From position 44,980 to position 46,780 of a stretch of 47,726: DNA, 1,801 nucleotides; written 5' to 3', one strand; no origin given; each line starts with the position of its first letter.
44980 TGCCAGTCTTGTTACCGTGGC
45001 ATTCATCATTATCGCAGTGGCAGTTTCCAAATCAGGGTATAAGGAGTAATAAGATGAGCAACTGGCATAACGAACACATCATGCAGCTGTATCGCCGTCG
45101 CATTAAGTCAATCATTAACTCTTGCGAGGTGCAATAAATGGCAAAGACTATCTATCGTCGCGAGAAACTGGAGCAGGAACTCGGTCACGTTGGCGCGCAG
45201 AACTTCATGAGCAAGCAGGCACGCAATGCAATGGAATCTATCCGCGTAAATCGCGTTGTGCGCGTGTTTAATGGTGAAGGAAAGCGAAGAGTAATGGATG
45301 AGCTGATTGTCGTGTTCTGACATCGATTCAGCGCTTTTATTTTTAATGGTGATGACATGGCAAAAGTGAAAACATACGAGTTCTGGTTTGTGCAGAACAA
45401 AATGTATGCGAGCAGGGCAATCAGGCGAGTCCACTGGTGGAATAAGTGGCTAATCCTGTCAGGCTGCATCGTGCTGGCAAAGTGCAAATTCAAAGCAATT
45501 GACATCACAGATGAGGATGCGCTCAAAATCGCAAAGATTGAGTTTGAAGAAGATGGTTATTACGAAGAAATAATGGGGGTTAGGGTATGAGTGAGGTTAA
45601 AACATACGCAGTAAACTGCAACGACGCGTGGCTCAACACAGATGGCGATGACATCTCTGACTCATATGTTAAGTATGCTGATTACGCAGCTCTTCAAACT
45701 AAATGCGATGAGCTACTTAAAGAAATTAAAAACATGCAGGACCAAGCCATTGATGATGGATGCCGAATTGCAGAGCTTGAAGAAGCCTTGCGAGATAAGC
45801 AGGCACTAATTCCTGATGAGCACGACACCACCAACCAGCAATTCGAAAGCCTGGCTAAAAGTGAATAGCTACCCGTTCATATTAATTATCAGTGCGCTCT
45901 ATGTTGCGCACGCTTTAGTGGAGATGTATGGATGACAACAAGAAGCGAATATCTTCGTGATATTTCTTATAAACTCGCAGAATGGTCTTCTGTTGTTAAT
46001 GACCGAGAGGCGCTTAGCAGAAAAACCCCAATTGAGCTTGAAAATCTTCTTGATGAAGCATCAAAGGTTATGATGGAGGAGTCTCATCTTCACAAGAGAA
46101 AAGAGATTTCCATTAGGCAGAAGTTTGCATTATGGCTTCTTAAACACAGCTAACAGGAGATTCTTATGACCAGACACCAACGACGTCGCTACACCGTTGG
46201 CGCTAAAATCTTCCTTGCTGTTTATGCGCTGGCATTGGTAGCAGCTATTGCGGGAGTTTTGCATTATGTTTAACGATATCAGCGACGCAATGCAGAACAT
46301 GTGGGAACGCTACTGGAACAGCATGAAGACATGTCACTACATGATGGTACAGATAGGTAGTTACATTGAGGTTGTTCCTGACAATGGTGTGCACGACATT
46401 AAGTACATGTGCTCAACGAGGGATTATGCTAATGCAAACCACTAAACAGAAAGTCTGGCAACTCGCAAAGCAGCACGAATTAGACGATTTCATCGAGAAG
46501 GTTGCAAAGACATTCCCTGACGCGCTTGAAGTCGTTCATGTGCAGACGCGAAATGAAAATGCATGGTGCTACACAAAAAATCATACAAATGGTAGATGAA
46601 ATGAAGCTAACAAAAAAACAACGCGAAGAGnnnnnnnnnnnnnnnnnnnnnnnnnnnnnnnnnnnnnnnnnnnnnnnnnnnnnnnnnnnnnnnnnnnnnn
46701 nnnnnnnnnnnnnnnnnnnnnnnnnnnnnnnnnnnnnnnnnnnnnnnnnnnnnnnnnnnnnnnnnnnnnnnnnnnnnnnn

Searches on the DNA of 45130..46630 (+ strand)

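Call 73: search_dna_similar(query=window:45130-46630:+, collection=phages, mode=near, max_rows=12)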
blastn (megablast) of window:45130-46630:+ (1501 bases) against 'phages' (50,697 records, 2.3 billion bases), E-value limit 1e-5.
Records with a match: 133; places in all: 139; records where one place covers at least 80% of the query: 7.
Best place of each record, by identity: >=99% 3; 95-99% 4; 90-95% 72; 80-90% 52; 60-80% 2.
By first word of the organism name: Salmonella 106; Escherichia 20; Shigella 4; Klebsiella 2; Acinetobacter 1.
By host as written in the record: - 48; Escherichia coli 9; Salmonella enterica 9; Salmonella enterica subsp. enterica serovar Typhimurium 9; Salmonella sp. 8; Salmonella enterica subsp. enterica serovar Enteritidis 4; Klebsiella pneumoniae 4; Salmonella enterica subsp. enterica serovar Typhimurium ST19 3; and 28 more.
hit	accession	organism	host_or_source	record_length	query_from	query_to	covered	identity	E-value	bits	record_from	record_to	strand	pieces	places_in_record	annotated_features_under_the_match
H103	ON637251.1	Escherichia phage 6947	Escherichia coli UCS2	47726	1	1501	100%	100.0%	0e+0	2772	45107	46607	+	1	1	EaE protein | hypothetical protein (x8)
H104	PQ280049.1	Escherichia phage HC8A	Escherichia coli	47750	1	1501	100%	100.0%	0e+0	2772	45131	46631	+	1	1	EaE protein | hypothetical protein (x7)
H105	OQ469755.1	Salmonella phage vB_SenS_ST1UNAM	Salmonella sp.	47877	4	1501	100%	99.1%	0e+0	2689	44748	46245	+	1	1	EaE protein | hypothetical protein (x8)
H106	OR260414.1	Salmonella phage PSH-1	Salmonella sp.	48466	1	1442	81%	91.5%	0e+0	1671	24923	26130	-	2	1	record has no annotation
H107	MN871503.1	Salmonella virus SeLz-2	Salmonella enterica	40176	1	1440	81%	89.3%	0e+0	1517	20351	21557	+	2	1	record has no annotation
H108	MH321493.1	Salmonella phage Skate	Salmonella enterica subsp. enterica ...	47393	1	1440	81%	89.3%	0e+0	1518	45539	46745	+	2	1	hypothetical protein (x5) | membrane protein | ribosome_binding_site (x6)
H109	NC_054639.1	Salmonella phage Skate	Salmonella enterica subsp. enterica ...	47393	1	1440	81%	89.3%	0e+0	1518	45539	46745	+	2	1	hypothetical protein (x5) | membrane protein | ribosome_binding_site (x6)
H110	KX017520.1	Salmonella phage 64795_sal3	Salmonella enterica subsp. Typhimurium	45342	4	1442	79%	90.8%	0e+0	1589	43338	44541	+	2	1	hypothetical protein (x4)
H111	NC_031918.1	Salmonella phage 64795_sal3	Salmonella enterica subsp. Typhimurium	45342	4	1442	79%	90.8%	0e+0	1589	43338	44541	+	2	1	hypothetical protein (x4)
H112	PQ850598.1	Escherichia phage ClaudiaMuster_Bas77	Escherichia coli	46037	4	1408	78%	91.7%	0e+0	1624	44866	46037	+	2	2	hypothetical protein (x6)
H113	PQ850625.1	Escherichia phage SandraMuster_Bas78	Escherichia coli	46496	4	1408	78%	91.4%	0e+0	1608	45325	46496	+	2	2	hypothetical protein (x6)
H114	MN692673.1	Salmonella phage VB_StyS_BS5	Salmonella sp.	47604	1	1442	78%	91.2%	0e+0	1586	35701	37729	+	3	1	hypothetical protein (x6) | membrane protein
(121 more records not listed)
